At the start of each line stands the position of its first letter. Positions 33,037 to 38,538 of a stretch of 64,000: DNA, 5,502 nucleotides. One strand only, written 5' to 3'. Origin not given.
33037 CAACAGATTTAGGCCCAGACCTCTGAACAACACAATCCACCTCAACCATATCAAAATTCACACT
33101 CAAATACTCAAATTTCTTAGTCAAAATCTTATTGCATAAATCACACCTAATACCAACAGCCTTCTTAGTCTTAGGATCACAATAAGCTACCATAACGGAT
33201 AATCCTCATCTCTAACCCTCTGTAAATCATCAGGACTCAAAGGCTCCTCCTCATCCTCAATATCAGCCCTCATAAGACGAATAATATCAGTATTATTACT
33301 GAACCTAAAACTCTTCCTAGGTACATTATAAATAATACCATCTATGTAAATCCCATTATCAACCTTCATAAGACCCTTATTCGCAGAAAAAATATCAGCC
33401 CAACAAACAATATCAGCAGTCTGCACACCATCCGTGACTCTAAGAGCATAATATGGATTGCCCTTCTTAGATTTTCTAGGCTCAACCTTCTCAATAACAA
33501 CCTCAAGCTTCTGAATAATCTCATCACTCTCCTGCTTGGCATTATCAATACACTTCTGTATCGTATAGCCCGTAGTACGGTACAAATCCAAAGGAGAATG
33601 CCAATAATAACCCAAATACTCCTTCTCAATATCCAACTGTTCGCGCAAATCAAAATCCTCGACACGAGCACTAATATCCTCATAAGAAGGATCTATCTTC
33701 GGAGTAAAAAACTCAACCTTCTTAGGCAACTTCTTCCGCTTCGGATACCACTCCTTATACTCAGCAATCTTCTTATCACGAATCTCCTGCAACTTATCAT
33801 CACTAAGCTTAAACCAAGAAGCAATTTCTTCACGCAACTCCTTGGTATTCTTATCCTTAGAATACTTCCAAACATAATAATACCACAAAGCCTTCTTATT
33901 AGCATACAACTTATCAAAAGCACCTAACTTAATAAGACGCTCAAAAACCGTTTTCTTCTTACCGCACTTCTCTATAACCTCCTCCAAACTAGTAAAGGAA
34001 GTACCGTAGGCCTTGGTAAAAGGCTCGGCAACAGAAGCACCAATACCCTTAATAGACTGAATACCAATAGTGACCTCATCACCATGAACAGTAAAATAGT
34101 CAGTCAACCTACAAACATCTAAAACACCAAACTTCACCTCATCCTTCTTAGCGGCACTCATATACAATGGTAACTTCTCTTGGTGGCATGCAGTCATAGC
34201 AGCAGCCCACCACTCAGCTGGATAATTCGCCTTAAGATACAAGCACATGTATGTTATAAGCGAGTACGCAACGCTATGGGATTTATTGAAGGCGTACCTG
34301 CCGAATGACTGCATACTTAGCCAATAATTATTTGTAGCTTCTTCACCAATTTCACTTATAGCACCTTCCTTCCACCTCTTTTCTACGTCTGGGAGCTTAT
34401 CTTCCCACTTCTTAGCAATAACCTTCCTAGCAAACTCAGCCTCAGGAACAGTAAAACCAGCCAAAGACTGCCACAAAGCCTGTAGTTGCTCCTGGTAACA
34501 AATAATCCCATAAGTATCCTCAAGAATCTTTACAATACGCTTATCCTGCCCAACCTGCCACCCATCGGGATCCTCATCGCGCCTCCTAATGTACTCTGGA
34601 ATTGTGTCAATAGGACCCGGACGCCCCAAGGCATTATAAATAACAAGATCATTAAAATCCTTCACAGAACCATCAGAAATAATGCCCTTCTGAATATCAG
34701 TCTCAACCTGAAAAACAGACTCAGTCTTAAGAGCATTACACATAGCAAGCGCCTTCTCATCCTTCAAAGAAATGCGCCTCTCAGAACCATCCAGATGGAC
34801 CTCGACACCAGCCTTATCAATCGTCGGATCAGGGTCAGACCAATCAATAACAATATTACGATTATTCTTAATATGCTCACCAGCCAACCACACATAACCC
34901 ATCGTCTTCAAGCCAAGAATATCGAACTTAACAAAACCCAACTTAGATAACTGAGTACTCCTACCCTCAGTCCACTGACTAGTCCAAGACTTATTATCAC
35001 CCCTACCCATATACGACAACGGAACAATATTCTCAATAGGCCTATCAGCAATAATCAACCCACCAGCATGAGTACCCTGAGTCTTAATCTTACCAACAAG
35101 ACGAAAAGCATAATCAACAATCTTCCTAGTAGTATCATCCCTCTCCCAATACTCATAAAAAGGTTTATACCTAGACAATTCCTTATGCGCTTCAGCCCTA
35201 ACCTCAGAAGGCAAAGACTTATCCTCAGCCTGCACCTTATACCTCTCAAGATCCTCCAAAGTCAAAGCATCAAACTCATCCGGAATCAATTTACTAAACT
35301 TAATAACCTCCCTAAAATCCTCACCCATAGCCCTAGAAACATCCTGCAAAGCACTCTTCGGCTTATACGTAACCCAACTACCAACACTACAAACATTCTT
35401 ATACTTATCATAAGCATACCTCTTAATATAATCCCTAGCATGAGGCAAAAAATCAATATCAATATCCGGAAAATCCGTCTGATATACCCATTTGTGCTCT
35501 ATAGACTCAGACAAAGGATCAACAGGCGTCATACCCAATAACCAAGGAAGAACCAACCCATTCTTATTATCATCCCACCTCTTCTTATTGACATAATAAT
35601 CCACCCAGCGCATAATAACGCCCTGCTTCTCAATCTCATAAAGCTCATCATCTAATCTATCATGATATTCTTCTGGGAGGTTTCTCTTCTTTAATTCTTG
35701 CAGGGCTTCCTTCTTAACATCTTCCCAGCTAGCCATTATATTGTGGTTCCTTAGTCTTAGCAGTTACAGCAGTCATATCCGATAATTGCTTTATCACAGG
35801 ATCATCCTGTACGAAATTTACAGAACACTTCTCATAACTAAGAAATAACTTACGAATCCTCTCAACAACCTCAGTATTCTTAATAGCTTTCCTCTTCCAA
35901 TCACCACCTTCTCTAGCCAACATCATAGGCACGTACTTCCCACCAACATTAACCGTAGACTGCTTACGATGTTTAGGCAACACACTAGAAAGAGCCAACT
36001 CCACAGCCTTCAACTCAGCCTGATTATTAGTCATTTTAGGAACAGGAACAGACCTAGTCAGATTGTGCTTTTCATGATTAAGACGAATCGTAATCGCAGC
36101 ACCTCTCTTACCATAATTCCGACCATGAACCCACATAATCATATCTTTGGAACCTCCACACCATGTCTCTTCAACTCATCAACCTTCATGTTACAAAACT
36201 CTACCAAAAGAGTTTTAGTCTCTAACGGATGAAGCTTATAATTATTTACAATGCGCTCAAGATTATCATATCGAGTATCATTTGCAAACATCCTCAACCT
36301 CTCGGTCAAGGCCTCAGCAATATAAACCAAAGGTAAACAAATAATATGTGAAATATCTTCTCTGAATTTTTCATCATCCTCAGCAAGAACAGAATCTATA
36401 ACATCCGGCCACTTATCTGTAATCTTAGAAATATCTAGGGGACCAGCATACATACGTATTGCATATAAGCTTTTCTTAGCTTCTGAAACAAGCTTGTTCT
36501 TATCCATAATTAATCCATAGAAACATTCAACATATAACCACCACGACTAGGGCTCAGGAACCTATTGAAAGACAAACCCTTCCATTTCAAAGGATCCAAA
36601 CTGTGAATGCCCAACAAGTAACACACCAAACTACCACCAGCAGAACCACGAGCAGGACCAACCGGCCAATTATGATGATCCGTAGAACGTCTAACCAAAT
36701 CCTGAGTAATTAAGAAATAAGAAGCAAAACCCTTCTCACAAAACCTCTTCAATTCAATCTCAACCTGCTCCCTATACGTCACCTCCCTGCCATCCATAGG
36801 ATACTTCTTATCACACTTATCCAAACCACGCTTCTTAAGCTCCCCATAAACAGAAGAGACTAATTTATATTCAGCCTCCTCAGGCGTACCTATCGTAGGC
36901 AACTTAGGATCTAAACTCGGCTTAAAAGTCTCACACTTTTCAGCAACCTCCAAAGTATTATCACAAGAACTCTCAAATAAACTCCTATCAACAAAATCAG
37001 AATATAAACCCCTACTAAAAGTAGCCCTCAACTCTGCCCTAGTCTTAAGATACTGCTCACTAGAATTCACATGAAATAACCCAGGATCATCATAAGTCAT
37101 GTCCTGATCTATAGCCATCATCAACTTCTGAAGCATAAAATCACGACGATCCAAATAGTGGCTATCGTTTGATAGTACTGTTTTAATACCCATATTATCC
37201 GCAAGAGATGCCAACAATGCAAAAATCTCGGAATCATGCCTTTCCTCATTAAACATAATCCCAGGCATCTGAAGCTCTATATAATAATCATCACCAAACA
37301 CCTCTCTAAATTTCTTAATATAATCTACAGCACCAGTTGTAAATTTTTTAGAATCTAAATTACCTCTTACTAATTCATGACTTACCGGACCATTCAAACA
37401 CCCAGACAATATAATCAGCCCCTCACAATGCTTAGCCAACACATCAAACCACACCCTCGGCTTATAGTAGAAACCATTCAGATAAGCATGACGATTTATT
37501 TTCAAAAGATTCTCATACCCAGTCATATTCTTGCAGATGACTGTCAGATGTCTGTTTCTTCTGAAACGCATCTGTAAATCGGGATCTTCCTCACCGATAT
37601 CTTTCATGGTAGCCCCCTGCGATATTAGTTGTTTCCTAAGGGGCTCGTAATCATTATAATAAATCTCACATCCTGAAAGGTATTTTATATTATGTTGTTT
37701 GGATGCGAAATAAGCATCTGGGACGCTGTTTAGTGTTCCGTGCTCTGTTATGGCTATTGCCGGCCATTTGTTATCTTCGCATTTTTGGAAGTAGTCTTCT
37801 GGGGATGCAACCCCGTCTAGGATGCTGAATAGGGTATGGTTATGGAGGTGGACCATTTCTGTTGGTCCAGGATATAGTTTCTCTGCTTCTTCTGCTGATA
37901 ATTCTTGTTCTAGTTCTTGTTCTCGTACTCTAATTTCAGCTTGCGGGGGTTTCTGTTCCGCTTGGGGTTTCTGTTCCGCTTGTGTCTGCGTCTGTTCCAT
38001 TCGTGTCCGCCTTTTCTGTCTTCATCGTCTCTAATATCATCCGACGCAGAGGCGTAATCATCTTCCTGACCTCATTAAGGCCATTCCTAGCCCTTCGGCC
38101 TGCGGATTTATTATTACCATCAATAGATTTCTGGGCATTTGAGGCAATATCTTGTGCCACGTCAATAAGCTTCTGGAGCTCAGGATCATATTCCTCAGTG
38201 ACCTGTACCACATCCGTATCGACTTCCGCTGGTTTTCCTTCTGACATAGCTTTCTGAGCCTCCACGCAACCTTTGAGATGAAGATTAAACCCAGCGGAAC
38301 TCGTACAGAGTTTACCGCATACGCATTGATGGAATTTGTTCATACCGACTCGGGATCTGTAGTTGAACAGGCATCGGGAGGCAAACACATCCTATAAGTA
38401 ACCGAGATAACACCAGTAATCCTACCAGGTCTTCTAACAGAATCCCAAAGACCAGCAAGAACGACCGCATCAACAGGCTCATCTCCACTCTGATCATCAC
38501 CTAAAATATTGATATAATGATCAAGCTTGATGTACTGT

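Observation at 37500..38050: Short patches where the skew reverses inside intact genes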

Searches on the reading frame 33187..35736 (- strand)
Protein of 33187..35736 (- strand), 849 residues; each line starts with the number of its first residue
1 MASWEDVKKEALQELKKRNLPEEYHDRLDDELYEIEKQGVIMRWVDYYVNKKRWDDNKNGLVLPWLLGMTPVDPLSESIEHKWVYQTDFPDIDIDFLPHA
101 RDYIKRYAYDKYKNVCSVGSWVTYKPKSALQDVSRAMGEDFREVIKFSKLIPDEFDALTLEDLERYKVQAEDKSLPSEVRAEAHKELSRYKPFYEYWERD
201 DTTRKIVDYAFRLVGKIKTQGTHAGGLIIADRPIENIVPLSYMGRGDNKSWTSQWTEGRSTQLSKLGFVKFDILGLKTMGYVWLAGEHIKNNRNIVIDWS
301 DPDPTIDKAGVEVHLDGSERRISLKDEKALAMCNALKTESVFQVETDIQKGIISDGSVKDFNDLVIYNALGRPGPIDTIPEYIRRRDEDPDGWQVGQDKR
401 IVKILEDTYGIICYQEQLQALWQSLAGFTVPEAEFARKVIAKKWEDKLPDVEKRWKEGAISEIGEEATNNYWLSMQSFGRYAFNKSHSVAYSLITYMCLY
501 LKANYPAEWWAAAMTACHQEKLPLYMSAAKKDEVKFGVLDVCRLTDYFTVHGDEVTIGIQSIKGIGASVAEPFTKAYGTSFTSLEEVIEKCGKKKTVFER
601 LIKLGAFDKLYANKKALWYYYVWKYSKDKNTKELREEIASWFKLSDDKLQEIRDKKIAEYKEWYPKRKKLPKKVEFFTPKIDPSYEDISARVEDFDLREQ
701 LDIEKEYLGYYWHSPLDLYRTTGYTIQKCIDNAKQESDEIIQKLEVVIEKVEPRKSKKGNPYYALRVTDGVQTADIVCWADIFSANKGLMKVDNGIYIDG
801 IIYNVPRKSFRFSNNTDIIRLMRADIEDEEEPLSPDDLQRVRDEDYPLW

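Call 4: search_protein_families(library=pfam, proteins=[window:33187-35736:-], max_evalue=0.01)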
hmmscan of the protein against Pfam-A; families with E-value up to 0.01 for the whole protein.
window:33187-35736:- (849 aa): 3 families
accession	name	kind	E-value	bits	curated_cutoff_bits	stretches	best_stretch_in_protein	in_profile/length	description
PF07733.18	DNA_pol3_alpha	-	4.1e-31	109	23.9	1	8-275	7-260/260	Bacterial DNA polymerase III alpha NTPase domain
PF17657.6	DNA_pol3_finger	-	6e-30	104.2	22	1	320-460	23-163/166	Bacterial DNA polymerase III alpha subunit finger domain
PF14579.12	HHH_6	-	6.2e-10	39.6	25.6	1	539-616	7-89/90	Helix-hairpin-helix motif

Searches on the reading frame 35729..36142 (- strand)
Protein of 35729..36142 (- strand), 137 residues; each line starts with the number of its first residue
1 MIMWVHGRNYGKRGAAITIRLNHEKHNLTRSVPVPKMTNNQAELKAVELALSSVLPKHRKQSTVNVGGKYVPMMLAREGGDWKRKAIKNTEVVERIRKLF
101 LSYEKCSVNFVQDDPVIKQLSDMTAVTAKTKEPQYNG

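Call 30: search_protein_families(library=phrogs, proteins=[window:35729-36142:-], max_evalue=0.001)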
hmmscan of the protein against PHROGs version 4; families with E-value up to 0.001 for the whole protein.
window:35729-36142:- (137 aa): 1 family
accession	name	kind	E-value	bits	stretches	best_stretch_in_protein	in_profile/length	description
phrog_531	-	DNA, RNA and nucleotide metabolism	5.5e-06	26.9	1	11-111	90-202/285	Rnase H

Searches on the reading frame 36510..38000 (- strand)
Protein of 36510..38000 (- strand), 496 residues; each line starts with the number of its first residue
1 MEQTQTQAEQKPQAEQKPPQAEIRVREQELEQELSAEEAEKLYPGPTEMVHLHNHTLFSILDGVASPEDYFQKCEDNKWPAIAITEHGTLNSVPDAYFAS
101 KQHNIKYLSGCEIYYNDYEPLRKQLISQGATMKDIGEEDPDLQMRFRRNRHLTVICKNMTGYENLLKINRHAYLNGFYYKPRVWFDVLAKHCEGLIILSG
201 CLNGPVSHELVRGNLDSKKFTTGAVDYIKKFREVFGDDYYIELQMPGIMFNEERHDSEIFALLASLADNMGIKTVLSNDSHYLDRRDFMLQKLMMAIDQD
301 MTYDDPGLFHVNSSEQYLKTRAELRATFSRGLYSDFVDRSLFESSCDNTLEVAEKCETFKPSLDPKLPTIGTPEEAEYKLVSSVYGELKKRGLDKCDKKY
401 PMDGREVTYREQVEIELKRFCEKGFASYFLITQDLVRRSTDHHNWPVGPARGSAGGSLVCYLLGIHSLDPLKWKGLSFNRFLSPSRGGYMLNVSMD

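Call 4: search_protein_families(library=pfam, proteins=[window:36510-38000:-], max_evalue=0.01)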
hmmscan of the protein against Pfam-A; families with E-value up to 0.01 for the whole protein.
window:36510-38000:- (496 aa): 2 families
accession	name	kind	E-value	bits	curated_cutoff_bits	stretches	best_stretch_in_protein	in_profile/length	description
PF02811.25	PHP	-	4.6e-40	138.1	26.4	1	51-244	1-162/164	PHP domain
PF07733.18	DNA_pol3_alpha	-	9.2e-24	84.9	23.9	1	390-486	5-98/260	Bacterial DNA polymerase III alpha NTPase domain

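Call 7: search_dna_similar(query=window:36510-38000:-, collection=phages, mode=protein, max_rows=15)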
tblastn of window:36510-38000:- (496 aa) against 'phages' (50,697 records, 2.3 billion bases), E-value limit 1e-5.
Records with a match: 1418; places in all: 1418; records where one place covers at least 80% of the query: 965.
Best place of each record, by identity: <60% 1418.
By first word of the organism name: Pseudomonas 299; Mycobacterium 281; Streptomyces 211; Gordonia 132; Bacillus 99; Bacteriophage 51; Staphylococcus 49; Microbacterium 36; Escherichia 31; Rhodococcus 22; and 57 more.
By host as written in the record: Mycobacterium smegmatis mc2 155 203; Pseudomonas aeruginosa 117; - 106; Pseudomonas aeruginosa PAO1 86; Streptomyces griseus ATCC 10137 81; Gordonia terrae 3612 65; Streptomyces lividans JI 1326 44; Mycobacterium smegmatis mc#155 37; and 232 more.
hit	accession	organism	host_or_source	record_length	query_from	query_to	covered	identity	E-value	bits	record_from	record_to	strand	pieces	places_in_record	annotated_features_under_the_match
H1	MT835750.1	Bacteriophage sp.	human fecal samples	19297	50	496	90%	34.2%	6e-57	210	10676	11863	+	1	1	record has no annotation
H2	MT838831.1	Bacteriophage sp.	human fecal samples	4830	45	486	89%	33.0%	3e-59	216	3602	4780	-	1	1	record has no annotation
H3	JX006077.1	Saccharomonospora phage PIS 136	Saccharomonospora sp.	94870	50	486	88%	32.7%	3e-53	199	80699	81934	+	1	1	DNA polymerase III alpha subunit | Na+/proline symporter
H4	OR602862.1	Moorella phage MTATph1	Moorella thermoacetica DSM 103132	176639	51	486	88%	32.8%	3e-55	205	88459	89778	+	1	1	DNA polymerase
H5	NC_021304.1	Streptomyces phage Sujidade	Streptomyces lividans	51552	41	486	90%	31.8%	1e-54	203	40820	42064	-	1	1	55: DNA polymerase | 56: hypothetical protein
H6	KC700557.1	Streptomyces phage Sujidade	Streptomyces lividans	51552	41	486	90%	31.8%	1e-54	203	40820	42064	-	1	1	55: DnaE-like DNA polymerase III alpha | 56: hypothetical protein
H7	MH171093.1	Streptomyces phage Rana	Streptomyces griseus ATCC 10137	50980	47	486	89%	32.2%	3e-55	205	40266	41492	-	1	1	55: DnaE-like DNA polymerase III alpha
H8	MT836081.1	Bacteriophage sp.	human fecal samples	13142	48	486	89%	32.3%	8e-57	209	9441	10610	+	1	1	record has no annotation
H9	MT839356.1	Bacteriophage sp.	human fecal samples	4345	51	486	88%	32.5%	4e-57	210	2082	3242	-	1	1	record has no annotation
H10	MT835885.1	Bacteriophage sp.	human fecal samples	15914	50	486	88%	32.3%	3e-56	208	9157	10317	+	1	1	record has no annotation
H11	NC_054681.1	Streptomyces phage Lorelei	Streptomyces griseus subsp. griseus ...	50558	47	486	89%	32.0%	1e-53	201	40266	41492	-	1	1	DNA polymerase | hypothetical protein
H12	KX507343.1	Streptomyces phage Lorelei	Streptomyces griseus subsp. griseus ...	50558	47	486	89%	32.0%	1e-53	201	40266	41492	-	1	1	DnaE-like DNA polymerase III alpha | hypothetical protein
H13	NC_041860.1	Streptomyces phage Danzina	Streptomyces venezuelae ATCC 10712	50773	48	486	89%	32.1%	5e-53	199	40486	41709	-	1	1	DNA polymerase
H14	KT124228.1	Streptomyces phage Danzina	Streptomyces venezuelae ATCC 10712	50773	48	486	89%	32.1%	5e-53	199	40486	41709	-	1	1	DnaE-like DNA polymerase III alpha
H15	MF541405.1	Streptomyces phage Celeste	Streptomyces xanthochromogenes NRRL ...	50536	45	486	89%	31.8%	2e-55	206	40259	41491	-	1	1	DnaE-like DNA polymerase III alpha | hypothetical protein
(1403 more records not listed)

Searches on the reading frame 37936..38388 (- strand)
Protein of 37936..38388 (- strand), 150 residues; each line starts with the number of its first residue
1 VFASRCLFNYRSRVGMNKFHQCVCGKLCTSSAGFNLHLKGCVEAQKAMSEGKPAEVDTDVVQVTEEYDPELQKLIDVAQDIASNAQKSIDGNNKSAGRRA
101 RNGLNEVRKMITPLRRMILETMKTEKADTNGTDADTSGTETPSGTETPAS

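Call 4: search_protein_families(library=pfam, proteins=[window:37936-38388:-], max_evalue=0.01)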
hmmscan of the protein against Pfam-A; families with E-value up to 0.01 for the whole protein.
window:37936-38388:- (150 aa): 2 families
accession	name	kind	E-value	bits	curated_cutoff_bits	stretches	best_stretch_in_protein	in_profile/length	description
PF07432.18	Hc1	-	6.9e-09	35.9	23.5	1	71-123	4-56/57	Histone H1-like protein Hc1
PF14381.12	EDR1_CTR1_ARMC3_pept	-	0.0041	17.4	27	1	35-128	38-112/203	EDR1/CTR1/ARMC3, peptidase-like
